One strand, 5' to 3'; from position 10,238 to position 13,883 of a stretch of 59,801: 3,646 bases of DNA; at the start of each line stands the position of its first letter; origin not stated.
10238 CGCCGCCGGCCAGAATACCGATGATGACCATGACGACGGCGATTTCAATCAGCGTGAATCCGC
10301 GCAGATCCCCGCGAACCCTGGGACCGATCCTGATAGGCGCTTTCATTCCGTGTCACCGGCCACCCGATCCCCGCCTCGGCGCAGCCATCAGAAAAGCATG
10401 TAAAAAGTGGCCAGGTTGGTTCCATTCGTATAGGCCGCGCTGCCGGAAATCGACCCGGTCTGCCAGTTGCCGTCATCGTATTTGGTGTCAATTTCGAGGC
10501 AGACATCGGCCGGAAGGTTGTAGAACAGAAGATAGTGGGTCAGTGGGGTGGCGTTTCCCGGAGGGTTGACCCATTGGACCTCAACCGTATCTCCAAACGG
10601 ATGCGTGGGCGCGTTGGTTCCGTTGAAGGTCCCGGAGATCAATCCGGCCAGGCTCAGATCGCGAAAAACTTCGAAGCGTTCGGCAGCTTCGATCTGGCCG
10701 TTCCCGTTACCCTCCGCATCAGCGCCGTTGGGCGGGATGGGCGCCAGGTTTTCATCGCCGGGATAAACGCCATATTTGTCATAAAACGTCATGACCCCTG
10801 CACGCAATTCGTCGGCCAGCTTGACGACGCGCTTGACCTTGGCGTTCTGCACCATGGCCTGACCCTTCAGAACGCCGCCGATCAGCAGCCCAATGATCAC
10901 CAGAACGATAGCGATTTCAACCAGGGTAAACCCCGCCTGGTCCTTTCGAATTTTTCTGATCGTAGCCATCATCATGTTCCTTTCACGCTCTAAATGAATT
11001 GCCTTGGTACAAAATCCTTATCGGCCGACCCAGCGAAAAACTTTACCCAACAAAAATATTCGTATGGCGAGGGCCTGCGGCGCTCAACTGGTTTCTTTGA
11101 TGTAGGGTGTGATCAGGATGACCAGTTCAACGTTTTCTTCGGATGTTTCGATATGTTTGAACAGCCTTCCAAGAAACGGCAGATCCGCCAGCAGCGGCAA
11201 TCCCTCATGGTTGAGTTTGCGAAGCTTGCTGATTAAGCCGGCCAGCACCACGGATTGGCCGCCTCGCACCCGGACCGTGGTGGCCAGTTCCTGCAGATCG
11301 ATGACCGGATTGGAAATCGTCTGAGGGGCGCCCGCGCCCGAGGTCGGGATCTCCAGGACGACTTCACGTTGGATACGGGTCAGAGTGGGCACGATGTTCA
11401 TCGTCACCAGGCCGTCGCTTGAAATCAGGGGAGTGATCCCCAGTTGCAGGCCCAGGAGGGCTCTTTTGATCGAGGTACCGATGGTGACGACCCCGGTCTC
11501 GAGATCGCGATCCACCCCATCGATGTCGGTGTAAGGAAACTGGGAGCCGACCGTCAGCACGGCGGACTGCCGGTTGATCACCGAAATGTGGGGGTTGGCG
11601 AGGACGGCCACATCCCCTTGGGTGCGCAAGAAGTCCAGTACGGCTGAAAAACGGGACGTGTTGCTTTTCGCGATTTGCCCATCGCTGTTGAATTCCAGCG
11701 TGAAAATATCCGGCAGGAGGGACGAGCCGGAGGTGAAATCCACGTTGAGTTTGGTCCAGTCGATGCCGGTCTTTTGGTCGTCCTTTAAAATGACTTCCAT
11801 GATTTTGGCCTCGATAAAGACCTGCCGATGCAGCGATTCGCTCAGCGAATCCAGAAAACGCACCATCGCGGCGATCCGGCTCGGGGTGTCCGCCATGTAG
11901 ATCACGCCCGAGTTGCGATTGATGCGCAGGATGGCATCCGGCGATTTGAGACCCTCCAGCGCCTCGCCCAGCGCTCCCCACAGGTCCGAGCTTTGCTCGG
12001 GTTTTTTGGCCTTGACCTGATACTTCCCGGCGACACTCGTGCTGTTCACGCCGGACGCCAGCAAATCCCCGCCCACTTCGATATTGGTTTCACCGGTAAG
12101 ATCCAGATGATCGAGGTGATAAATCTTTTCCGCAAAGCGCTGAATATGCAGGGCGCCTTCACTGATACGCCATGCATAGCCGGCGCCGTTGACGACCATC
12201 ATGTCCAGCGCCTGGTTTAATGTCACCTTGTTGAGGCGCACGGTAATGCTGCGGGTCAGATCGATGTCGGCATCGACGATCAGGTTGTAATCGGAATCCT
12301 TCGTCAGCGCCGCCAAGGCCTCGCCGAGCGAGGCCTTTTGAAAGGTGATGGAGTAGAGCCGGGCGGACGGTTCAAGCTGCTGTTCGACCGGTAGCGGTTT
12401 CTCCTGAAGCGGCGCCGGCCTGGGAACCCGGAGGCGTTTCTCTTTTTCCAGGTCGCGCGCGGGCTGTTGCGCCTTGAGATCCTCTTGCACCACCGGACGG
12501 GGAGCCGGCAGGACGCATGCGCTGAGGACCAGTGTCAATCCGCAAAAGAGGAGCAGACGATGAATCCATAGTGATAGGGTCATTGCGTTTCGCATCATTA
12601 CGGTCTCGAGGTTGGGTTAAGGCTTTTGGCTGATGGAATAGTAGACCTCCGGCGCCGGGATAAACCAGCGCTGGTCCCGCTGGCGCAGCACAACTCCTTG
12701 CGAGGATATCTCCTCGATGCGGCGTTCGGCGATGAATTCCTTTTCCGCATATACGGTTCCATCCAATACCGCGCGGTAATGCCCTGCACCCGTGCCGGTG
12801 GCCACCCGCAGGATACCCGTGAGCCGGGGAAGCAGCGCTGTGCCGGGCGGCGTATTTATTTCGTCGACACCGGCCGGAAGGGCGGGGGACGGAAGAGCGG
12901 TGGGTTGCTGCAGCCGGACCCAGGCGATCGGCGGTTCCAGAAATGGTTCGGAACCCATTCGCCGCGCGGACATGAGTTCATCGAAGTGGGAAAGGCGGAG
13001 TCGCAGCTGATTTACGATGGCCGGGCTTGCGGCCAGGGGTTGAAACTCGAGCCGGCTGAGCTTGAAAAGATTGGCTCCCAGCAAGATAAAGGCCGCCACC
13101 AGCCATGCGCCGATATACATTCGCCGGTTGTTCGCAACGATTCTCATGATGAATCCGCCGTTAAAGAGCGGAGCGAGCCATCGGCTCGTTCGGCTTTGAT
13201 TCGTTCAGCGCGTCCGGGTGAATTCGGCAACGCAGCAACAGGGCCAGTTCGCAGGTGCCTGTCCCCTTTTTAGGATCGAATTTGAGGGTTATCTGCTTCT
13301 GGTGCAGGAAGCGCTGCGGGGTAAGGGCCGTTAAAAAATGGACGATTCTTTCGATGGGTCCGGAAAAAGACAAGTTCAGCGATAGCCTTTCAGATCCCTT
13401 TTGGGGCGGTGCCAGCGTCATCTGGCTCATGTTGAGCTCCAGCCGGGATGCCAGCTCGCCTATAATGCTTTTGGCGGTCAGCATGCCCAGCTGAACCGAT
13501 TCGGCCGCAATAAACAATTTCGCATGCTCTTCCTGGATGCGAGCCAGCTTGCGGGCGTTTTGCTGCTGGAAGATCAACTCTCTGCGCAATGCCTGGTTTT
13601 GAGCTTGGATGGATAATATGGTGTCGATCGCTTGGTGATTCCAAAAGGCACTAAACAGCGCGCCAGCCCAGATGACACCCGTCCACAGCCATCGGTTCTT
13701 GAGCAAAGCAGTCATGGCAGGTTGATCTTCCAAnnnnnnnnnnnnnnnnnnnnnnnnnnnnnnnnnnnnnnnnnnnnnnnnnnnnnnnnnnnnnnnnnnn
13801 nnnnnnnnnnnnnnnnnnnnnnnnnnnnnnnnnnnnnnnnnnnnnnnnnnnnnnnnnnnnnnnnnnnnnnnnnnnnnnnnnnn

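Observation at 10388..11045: Type IV pilin genes appear to be under the flagellar sigma factor (sigma28)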

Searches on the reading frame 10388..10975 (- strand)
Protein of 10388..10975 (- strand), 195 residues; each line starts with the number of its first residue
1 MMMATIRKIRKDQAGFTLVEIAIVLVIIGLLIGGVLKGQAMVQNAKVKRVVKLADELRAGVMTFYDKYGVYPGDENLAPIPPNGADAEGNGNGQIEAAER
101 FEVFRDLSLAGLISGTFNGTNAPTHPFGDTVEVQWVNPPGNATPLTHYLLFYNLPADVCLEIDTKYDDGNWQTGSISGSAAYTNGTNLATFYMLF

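Call 7: search_protein_families(library=pfam, proteins=[window:10388-10975:-], max_evalue=0.01)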
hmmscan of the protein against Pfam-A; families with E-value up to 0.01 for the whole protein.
window:10388-10975:- (195 aa): 1 family
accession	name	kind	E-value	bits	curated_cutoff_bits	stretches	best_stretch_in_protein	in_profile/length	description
PF07963.17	N_methyl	-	6.8e-08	32.2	21.2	1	10-36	1-27/27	Prokaryotic N-terminal methylation motif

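Call 23: find_homologous_proteins(query=window:10388-10975:-, max_evalue=0.001)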
Query window:10388-10975:- (195 aa): 7798 proteins with E <= 0.001 among 8000 candidates; the best 120 are listed.
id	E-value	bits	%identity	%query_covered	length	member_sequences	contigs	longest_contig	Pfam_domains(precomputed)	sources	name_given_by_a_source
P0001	1.4e-121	421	94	100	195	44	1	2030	PF07963.18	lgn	-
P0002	1.6e-111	388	89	100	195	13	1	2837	PF07963.18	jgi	-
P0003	1.9e-111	388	89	99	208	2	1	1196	PF07963.18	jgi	jgi:prepilin-type N-terminal cleavage/methylation domain-containing protein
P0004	3.0e-110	384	88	99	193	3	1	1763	PF07963.18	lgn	-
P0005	8.4e-110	383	88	100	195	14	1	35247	PF07963.18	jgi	jgi:prepilin-type N-terminal cleavage/methylation domain-containing protein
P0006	1.1e-109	382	87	99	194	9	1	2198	PF07963.18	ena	-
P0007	2.1e-100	352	83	95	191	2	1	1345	PF07963.18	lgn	-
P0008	7.9e-100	350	81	99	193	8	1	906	PF07963.18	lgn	-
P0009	3.6e-98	345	78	99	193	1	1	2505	PF07963.18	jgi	jgi:prepilin-type N-terminal cleavage/methylation domain-containing protein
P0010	1.0e-96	340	79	99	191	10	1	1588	PF07963.18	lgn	-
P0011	1.8e-96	339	78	99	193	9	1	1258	PF07963.18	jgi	jgi:prepilin-type N-terminal cleavage/methylation domain-containing protein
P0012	1.0e-95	337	77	99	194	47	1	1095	PF07963.18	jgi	jgi:prepilin-type N-terminal cleavage/methylation domain-containing protein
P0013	4.5e-95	335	78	99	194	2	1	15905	PF07963.18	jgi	jgi:prepilin-type N-terminal cleavage/methylation domain-containing protein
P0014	6.7e-95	334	78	99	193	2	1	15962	PF07963.18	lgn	-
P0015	2.5e-93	329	77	99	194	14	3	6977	PF07963.18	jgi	jgi:prepilin-type N-terminal cleavage/methylation domain-containing protein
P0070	2.9e-82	293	69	99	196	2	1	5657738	PF07963.18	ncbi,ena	-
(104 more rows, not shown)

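Call 24: find_encoding_contigs(protein=P0070, flank=10000, max_places=3)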
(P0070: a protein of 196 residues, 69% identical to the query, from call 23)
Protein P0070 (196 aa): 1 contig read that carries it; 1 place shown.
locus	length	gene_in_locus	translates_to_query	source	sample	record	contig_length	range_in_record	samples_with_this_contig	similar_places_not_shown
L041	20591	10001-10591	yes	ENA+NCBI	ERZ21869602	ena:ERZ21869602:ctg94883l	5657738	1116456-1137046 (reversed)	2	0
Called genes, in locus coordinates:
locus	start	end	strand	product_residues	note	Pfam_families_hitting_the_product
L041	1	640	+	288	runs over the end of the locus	PF00248:Aldo_ket_red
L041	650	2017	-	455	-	PF07690:MFS_1, PF00083:Sugar_tr (weak), PF07690:MFS_1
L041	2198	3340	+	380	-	PF02518:HATPase_c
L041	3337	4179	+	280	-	PF04909:Amidohydro_2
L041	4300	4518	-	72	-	-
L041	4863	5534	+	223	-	PF13505:OMP_b-brl (weak)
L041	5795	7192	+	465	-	-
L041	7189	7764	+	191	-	-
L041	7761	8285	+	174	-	-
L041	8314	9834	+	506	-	PF00263:Secretin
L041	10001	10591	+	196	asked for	PF07963:N_methyl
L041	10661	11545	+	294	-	PF07963:N_methyl (faint)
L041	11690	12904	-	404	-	PF28597:T2SSF_N (weak), PF00482:T2SSF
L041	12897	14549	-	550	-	PF05157:MshEN, PF00437:T2SSE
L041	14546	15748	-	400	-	PF00515:TPR_1 (faint), PF07719:TPR_2 (faint), PF13181:TPR_8 (weak), PF13371:TPR_9 (faint), PF13424:TPR_12 (faint), PF20308:TPR-S (faint), PF13414:TPR_11 (weak), PF14559:TPR_19 (weak), +6 more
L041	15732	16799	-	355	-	PF13191:AAA_16, PF13604:AAA_30 (faint), PF13401:AAA_22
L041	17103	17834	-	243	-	PF01553:Acyltransferase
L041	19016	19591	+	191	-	PF03848:TehB (weak), PF01209:Ubie_methyltran (weak), PF05175:MTS (weak), PF05148:Methyltransf_8 (faint), PF13847:Methyltransf_31, PF08241:Methyltransf_11, PF08242:Methyltransf_12, PF13649:Methyltransf_25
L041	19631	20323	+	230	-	PF01209:Ubie_methyltran, PF13489:Methyltransf_23, PF13847:Methyltransf_31, PF08241:Methyltransf_11, PF08242:Methyltransf_12, PF13649:Methyltransf_25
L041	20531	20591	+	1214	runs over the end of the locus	PF13185:GAF_2 (faint), PF00672:HAMP, PF01590:GAF, PF00512:HisKA, PF02518:HATPase_c, PF00072:Response_reg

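Call 25: find_encoding_contigs(protein=window:10388-10975:-, flank=3000, max_places=4)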
Protein window:10388-10975:- (195 aa): 8 contigs read that carry it; 4 places shown.
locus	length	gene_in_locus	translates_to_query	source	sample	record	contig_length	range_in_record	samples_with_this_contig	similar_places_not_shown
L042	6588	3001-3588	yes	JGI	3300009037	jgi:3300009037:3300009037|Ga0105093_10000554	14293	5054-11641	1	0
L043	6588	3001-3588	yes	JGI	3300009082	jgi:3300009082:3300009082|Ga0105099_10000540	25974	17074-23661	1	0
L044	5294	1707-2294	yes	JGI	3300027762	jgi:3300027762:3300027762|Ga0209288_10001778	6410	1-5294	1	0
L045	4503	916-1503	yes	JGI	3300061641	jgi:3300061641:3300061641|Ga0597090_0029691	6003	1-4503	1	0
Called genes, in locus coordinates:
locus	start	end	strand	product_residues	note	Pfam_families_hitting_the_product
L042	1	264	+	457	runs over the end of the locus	-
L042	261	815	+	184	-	-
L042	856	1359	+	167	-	-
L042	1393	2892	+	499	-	PF00263:Secretin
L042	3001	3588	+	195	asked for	PF07963:N_methyl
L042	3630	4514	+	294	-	PF07963:N_methyl (weak)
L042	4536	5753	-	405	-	PF28597:T2SSF_N, PF00482:T2SSF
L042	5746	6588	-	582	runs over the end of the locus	PF05157:MshEN, PF00437:T2SSE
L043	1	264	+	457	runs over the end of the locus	-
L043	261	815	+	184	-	-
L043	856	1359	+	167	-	-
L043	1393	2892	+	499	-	PF00263:Secretin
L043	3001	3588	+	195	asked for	PF07963:N_methyl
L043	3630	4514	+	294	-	PF07963:N_methyl (weak)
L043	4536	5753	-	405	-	PF28597:T2SSF_N, PF00482:T2SSF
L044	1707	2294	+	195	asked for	PF07963:N_methyl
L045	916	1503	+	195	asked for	PF07963:N_methyl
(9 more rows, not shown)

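Call 57: search_protein_families(library=ncbifam, proteins=[window:10388-10975:-], max_evalue=0.01)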
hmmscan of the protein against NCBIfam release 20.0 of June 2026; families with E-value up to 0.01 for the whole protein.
window:10388-10975:- (195 aa): 4 families
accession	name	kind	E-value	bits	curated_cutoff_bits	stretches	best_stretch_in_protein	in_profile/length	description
TIGR01708.2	typeII_sec_gspH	equivalog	2.9e-06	27.4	80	1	13-59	1-45/169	type II secretion system minor pseudopilin GspH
TIGR01710.1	typeII_sec_gspG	equivalog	2.6e-05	24.3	88.85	1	15-74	2-62/134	type II secretion system major pseudopilin GspG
TIGR02532.1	IV_pilin_GFxxxE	domain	5.1e-05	23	16.3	1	13-35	1-23/24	prepilin-type N-terminal cleavage/methylation domain-containing protein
NF040999.1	pilin_ComGC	equivalog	0.003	17.7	75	1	14-32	2-20/84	competence type IV pilus major pilin ComGC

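Call 77: search_solved_structures(query=window:10388-10975:-, max_evalue=1)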
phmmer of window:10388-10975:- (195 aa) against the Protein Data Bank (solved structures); distinct sequences matched with E-value up to 1: 11.
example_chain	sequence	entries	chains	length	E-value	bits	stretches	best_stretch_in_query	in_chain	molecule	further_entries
8p3b_A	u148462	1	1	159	7.3e-06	28.8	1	16-96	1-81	Fimbrial protein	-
5kua_A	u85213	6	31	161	1.5e-05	27.8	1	16-90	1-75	pilin | Neisseria meningitidis PilE variant SB-GATDH | Neisseria meningitidis PilE, SB-DATDH variant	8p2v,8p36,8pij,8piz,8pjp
2hi2_A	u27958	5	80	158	0.00018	24.3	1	16-97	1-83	Fimbrial protein | PilA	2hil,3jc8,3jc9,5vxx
1ay2_A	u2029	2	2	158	0.00029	23.6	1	16-97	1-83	TYPE 4 PILIN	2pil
9egp_A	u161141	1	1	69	0.022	17.5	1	7-72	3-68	Geopilin domain 1 protein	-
9iuf_A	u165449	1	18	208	0.075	15.7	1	17-124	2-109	CFA/III pilin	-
7tgg_A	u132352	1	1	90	0.15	14.7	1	6-33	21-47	Geopilin domain 1 protein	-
9laa_A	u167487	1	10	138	0.26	14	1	8-35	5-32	Type IV pilin protein PilA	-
9lab_B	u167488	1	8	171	0.33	13.6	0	11-157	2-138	MSHA major pilin subunit MshA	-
6pnj_D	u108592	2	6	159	0.83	12.3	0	36-93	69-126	Photosystem I protein PsaD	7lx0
5jw8_A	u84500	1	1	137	0.92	12.2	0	43-90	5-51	Major pilin PilE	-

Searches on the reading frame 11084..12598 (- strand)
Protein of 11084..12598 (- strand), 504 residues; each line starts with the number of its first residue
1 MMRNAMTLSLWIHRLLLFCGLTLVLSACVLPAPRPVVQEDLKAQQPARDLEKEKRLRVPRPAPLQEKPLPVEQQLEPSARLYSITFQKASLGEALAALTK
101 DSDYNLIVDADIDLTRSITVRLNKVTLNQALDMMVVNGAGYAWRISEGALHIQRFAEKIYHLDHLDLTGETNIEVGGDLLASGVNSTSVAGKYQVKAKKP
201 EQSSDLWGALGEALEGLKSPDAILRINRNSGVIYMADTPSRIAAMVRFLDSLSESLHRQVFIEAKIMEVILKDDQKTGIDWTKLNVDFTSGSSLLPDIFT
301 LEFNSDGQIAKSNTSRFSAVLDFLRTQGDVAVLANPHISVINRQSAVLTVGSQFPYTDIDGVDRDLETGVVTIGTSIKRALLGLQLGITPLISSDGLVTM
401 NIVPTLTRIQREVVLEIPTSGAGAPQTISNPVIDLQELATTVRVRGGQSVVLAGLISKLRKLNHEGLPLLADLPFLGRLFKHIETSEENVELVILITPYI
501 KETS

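Call 7: search_protein_families(library=pfam, proteins=[window:11084-12598:-], max_evalue=0.01)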
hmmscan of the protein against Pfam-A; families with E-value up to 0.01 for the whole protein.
window:11084-12598:- (504 aa): 2 families
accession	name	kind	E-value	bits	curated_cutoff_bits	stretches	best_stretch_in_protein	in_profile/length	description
PF00263.26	Secretin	-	7.6e-37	126.9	27.5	1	324-500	2-167/169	Bacterial type II and III secretion system protein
PF07660.19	STN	-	3.3e-05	24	28.4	1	104-147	1-44/52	Secretin and TonB N terminus short domain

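Call 9: find_related_loci(query=window:11084-12598:-, collection=genome_contigs, flank=6000)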
Query window:11084-12598:- (504 aa) in genome_contigs; peptide patterns used: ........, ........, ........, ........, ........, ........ (x = any residue, [..] = any of these).
89 stretches matched a pattern; 40 encode a relative of the query (tblastn E <= 1e-3); 40 distinct loci.
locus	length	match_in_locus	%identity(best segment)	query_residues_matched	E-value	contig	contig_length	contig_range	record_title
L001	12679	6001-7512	89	1-504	0e+0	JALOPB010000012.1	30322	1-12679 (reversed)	MAG: Desulfobacterales bacterium isolate Prado118 scaffold_2493, whole genome shotgun sequence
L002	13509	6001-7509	89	1-503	0e+0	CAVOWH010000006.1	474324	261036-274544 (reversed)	MAG: uncultured delta proteobacterium isolate MFD00032.bin.1.90 genome assembly, contig: contig_22516, whole genome shot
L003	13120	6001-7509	88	1-503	0e+0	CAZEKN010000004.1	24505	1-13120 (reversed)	MAG TPA_asm: uncultured Desulfatibacillum sp. isolate binchicken_co234_292 genome assembly, contig: NODE_947_length_2450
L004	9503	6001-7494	88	6-503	0e+0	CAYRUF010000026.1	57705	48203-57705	MAG TPA_asm: uncultured Desulfatibacillum sp. isolate binchicken_co107_359 genome assembly, contig: NODE_1371_length_577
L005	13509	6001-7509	90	1-503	0e+0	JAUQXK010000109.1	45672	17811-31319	MAG: Desulfobacterales bacterium isolate BIN27 contig_185659, whole genome shotgun sequence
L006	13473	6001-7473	71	8-502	0e+0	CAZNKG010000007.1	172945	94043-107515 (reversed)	MAG TPA_asm: uncultured Desulfatibacillum sp. isolate binchicken_co107_295 genome assembly, contig: NODE_138_length_1729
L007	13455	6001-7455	61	15-503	0e+0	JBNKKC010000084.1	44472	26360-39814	MAG: Desulfobacteraceae bacterium isolate H1H2.bin.5.orig k141_1226554, whole genome shotgun sequence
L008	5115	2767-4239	57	8-501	0e+0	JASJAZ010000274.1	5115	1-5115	MAG: Desulfobacterales bacterium isolate MO_071.B1 MO_071.c_6101, whole genome shotgun sequence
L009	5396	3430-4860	57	27-504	0e+0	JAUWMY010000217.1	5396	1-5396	MAG: Desulfobacteraceae bacterium isolate CSMAG_2410 CSMAG_2410_k141_108579_length_5396_cov_7.0000, whole genome shotgun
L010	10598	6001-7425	56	27-502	3e-180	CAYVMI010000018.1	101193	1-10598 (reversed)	MAG TPA_asm: uncultured Desulfobacterales bacterium isolate SRP167671_co2_52 genome assembly, contig: NODE_220_length_10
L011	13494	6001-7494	54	1-502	2e-179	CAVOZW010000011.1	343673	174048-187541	MAG: uncultured delta proteobacterium isolate MFD09964.bin.1.31 genome assembly, contig: contig_28601, whole genome shot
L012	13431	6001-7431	55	24-501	2e-177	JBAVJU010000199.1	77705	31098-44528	MAG: Desulfobacterales bacterium isolate MFD04317_ilm_asm_bin18 k127_319368, whole genome shotgun sequence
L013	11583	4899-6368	55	11-504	7e-177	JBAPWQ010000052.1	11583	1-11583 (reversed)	MAG: Desulfobacterales bacterium isolate MFD00116_ilm_asm_bin20 k127_24339, whole genome shotgun sequence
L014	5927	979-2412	56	23-501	4e-178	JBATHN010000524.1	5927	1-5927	MAG: Desulfobacterales bacterium isolate MFD10306_ilm_asm_bin28 k127_177905, whole genome shotgun sequence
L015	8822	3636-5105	55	16-504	1e-175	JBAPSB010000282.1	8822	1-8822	MAG: Desulfobacterales bacterium isolate MFD01244_ilm_asm_bin11 k127_130443, whole genome shotgun sequence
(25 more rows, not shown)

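Call 57: search_protein_families(library=ncbifam, proteins=[window:11084-12598:-], max_evalue=0.01)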
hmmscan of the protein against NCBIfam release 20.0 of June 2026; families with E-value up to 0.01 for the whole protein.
window:11084-12598:- (504 aa): 9 families
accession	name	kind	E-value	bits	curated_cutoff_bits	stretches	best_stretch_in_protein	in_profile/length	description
TIGR02519.1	pilus_MshL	equivalog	2.3e-58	197.5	250.2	1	226-500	3-289/290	pilus (MSHA type) biogenesis protein MshL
TIGR02517.1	type_II_gspD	equivalog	2.4e-38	132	351.35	1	186-500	281-589/600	type II secretion system secretin GspD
TIGR02515.1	IV_pilus_PilQ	subfamily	2.2e-37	129.1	284.35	2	317-500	261-426/428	type IV pilus secretin PilQ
NF010083.0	PRK13568.1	equivalog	1.2e-24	86.9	554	1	226-499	156-415/419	DNA uptake porin HofQ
TIGR02516.1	type_III_yscC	equivalog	1.2e-21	76.8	238.45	1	233-499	210-459/463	type III secretion system outer membrane ring subunit SctC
NF007851.2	PRK10560.1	exception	1.4e-21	76.7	598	1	212-500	134-408/412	DNA uptake porin HofQ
TIGR02520.1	pilus_B_mal_scr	equivalog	3.5e-20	72.1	287.65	1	121-498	125-511/513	PilN family type IVB pilus formation outer membrane protein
NF042912.1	Amuc_1098_fam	equivalog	3e-14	52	750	1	418-501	713-796/805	Amuc_1098 family type IV pilus outer membrane protein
NF011873.0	PRK15346.1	equivalog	8.9e-10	37.8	524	1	257-496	270-489/499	EscC/YscC/HrcC family type III secretion system outer membrane ring protein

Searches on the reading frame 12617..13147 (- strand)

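Call 7: search_protein_families(library=pfam, proteins=[window:12617-13147:-], max_evalue=0.01)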
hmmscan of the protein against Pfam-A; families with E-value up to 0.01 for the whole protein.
window:12617-13147:- (176 aa): 1 family
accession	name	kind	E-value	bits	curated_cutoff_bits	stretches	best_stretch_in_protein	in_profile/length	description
PF16537.11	T2SSB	-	0.00064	19.8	28.4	1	127-165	21-60/60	Type II secretion system protein B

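Call 57: search_protein_families(library=ncbifam, proteins=[window:12617-13147:-], max_evalue=0.01)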
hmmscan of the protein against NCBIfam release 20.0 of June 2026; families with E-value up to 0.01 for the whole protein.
window:12617-13147:- (176 aa): 0 families

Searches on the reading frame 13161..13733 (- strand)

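Call 7: search_protein_families(library=pfam, proteins=[window:13161-13733:-], max_evalue=0.01)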
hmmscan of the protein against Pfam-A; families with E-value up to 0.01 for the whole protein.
window:13161-13733:- (190 aa): 0 families

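Call 57: search_protein_families(library=ncbifam, proteins=[window:13161-13733:-], max_evalue=0.01)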
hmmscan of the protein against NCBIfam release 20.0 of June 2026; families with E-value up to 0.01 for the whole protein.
window:13161-13733:- (190 aa): 1 family
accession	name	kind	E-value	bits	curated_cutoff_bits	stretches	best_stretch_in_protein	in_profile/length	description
NF040576.1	T2SS_GspM_XpsM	equivalog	0.00038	20.2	60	1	23-138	20-137/180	type II secretion system protein GspM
